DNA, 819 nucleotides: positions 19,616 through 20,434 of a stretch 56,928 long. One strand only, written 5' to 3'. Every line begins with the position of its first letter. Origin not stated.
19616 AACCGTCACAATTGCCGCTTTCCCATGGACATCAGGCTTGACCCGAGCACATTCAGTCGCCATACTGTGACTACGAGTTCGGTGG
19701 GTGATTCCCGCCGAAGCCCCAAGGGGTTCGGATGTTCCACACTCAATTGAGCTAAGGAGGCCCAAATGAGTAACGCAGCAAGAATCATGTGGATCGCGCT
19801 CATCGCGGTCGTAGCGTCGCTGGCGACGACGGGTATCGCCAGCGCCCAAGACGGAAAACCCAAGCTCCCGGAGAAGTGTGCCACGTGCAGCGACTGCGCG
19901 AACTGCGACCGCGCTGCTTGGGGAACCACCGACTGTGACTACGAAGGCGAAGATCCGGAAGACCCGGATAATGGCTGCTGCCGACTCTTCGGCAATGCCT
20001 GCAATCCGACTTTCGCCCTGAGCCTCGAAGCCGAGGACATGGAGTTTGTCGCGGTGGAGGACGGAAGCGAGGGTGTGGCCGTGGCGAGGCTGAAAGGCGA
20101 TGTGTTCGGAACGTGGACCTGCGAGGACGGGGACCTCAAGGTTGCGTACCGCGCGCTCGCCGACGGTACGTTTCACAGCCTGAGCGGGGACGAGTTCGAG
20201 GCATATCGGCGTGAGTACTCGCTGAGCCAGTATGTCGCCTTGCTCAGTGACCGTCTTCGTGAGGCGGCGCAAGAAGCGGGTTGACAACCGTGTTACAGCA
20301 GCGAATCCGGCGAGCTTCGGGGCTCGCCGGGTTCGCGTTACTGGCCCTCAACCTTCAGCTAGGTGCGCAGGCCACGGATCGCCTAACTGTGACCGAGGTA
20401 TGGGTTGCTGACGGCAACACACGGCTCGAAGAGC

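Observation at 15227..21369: Mirror-symmetric locus: two inverted 96-nt promoter/leader modules flank a hybrid sensor-regulator, each driving a Cys-rich secreted protein plus a beta-propeller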

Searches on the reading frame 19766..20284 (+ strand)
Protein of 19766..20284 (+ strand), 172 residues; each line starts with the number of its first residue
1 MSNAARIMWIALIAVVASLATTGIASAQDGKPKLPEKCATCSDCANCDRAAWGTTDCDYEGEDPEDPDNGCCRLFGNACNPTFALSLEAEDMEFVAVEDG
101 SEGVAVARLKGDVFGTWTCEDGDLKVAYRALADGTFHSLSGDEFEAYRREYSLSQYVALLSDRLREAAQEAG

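Call 5: search_protein_families(library=pfam, proteins=[window:19766-20284:+], max_evalue=0.1)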
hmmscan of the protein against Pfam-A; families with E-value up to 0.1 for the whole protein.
window:19766-20284:+ (172 aa): 1 family
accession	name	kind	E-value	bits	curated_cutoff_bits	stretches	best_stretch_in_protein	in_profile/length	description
PF12669.12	FeoB_associated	-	0.044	14.5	27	1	9-47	3-43/44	FeoB-associated Cys-rich membrane protein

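Call 6: search_protein_families(library=ncbifam, proteins=[window:19766-20284:+], max_evalue=0.1)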
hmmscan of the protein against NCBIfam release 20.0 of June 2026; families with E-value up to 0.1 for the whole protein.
window:19766-20284:+ (172 aa): 1 family
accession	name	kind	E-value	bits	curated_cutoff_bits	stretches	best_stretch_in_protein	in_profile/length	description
NF051432.1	PepSY_MTB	domain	0.095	13.2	60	0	3-55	3-54/101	PepSY domain-containing protein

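Call 13: find_encoding_contigs(protein=window:19766-20284:+, flank=10000, max_places=10)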
Protein window:19766-20284:+ (172 aa): 8 contigs read that carry it; 7 places shown.
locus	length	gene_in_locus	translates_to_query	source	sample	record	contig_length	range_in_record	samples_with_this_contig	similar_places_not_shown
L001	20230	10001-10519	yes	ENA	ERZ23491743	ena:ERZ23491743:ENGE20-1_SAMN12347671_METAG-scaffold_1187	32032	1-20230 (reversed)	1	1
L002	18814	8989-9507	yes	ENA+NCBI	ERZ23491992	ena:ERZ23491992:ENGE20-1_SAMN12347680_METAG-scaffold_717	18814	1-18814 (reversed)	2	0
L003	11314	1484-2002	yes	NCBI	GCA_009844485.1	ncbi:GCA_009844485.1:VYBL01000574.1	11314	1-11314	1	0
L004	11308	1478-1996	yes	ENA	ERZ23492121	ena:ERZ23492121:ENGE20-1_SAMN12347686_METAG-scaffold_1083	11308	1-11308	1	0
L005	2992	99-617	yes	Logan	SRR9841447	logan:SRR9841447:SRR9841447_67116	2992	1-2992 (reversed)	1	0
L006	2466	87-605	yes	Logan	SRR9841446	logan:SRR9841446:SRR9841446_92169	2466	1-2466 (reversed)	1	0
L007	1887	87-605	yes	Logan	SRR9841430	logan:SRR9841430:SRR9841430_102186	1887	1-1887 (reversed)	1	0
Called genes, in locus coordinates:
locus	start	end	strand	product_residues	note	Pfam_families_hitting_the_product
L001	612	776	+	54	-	-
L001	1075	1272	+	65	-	-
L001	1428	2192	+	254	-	-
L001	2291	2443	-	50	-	-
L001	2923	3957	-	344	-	PF03372:Exo_endo_phos, PF19580:Exo_endo_phos_3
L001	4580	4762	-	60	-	-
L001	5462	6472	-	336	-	PF17170:DUF5128 (weak)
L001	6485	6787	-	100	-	-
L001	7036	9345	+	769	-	PF01590:GAF (weak), PF13185:GAF_2, PF13581:HATPase_c_2 (faint), PF00512:HisKA, PF02518:HATPase_c, PF00072:Response_reg, PF00486:Trans_reg_C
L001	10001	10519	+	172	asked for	-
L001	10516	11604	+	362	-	-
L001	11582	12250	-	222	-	-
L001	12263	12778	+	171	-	PF05930:Phage_AlpA, PF12728:HTH_17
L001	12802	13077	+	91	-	PF04956:TrbC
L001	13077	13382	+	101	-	PF05101:VirB3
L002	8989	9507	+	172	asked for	-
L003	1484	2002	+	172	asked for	-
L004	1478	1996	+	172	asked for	-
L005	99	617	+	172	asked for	-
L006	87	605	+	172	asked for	-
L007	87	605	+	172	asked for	-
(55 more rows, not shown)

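Call 15: find_homologous_proteins(query=window:19766-20284:+, max_evalue=0.01)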
Query window:19766-20284:+ (172 aa): 1 proteins with E <= 0.01 among 175 candidates.
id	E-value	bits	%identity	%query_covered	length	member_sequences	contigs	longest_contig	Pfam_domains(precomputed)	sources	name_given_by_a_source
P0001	7.1e-108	376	97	100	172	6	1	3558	-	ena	-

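Call 46: find_encoding_contigs(protein=P0001, flank=10000, max_places=4)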
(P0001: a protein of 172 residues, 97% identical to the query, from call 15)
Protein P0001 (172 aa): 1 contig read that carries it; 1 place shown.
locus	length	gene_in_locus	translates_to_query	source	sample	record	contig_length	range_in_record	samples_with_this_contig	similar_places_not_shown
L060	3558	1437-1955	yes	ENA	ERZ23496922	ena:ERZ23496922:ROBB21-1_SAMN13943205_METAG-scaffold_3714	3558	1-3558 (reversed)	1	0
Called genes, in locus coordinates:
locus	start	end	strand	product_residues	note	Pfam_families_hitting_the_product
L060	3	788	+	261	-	?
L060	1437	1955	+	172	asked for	-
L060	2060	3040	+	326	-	-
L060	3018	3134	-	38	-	-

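Call 96: predict_structure(alignment_id=A9)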
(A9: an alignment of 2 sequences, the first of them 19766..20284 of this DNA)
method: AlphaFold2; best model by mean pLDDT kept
length: 172 residues; sequences in the alignment: 2
mean_pLDDT: 42.5   pTM: 0.29
mean pLDDT of the five models: 42.5, 39.9, 39.4, 38.8, 37.3
residues with pLDDT >= 90: 0; 70-90: 0; 50-70: 22; < 50: 150
segments of 3 or more residues with pLDDT < 50: 11-62, 67-104, 111-114, 128-145, 147-172
pLDDT, mean of each block of 10 residues (from residue 1): 50 37 27 40 44 38 47 38 37 40 45 50 50 45 48 45 43 30
secondary structure, 60 per line:
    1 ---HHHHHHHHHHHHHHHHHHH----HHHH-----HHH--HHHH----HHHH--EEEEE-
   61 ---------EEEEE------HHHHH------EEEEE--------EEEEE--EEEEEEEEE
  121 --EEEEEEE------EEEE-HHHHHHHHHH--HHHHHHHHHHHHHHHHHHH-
elements in order: H4-22 H27-30 H41-44 H49-52 E55-59 E70-74 H81-85 E92-96 E105-109 E112-120 E123-129 E136-139 H141-150 H153-171

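Call 98: search_solved_structures(query=A11, max_evalue=5)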
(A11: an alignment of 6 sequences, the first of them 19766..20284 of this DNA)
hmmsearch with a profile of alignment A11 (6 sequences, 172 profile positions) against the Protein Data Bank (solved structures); distinct sequences matched with E-value up to 5: 0.

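Call 99: search_protein_representatives(protein=window:19766-20284:+)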
Query: 172 residues. Proteins with E-value up to 0.001 (for the whole library): 35; up to 1e-10: 25; up to 1e-30: 2. The best 35 are listed.
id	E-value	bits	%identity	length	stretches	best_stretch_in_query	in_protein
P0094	4.5e-45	170.3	57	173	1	7-172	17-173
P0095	3.8e-31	124.9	47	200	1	3-168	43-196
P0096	1.2e-27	113.6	42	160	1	31-163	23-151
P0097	2.1e-26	109.5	42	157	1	6-165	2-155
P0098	3.8e-25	105.4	41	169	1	35-167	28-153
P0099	5.8e-24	101.6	41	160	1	4-164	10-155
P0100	7.1e-24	101.3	38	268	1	10-165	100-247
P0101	5.6e-20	88.6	40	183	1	8-164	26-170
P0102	6.8e-19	85.1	40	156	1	29-160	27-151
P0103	3.3e-18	82.8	42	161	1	11-156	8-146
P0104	3.7e-18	82.7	54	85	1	2-73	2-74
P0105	1.4e-17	80.8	36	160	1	26-166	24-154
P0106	2.4e-17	80.1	43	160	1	21-168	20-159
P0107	5.1e-17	79.0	39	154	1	6-162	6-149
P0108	6.8e-17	78.6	42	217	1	25-137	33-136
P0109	4.9e-16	75.8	26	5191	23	80-143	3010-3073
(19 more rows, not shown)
